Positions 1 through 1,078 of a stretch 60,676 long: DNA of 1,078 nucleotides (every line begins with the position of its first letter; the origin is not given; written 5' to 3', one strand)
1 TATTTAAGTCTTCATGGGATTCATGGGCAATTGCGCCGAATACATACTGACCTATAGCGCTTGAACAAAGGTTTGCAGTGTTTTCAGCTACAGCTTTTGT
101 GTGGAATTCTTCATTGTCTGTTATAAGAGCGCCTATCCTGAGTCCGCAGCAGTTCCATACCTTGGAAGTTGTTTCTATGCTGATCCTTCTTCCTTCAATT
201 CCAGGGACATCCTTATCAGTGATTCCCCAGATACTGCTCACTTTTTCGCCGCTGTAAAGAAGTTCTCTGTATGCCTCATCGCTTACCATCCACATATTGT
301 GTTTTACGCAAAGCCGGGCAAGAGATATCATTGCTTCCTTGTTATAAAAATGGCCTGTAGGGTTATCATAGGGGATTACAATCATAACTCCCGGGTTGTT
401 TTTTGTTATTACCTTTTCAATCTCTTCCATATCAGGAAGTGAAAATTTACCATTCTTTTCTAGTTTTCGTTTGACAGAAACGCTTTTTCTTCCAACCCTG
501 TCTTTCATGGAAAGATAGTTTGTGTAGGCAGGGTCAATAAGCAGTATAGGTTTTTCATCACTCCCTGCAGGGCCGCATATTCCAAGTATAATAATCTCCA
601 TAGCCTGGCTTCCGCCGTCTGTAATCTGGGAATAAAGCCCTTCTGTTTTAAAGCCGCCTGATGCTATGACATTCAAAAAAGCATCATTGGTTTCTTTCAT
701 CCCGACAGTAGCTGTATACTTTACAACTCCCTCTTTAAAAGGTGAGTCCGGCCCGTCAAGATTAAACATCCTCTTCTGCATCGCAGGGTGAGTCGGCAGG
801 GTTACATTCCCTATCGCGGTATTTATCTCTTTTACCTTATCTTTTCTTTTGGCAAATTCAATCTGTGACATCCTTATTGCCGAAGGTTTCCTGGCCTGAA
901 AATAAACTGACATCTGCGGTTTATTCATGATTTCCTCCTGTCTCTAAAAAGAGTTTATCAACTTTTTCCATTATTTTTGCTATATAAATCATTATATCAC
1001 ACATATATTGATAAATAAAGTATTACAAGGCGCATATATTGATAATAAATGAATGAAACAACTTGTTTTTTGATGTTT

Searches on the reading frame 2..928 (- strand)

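Call 29: search_protein_families(library=pfam, max_evalue=0.00001, proteins=[window:2-928:-])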
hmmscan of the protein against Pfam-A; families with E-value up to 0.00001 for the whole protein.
window:2-928:- (309 aa): 2 families
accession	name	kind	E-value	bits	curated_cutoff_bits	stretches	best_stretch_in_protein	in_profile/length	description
PF00155.27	Aminotran_1_2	-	5.7e-20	72.3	19.7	1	105-306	73-267/361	Aminotransferase class I and II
PF12897.13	Asp_aminotransf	-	3.7e-06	26.4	27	1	119-264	117-261/421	Aspartate amino-transferase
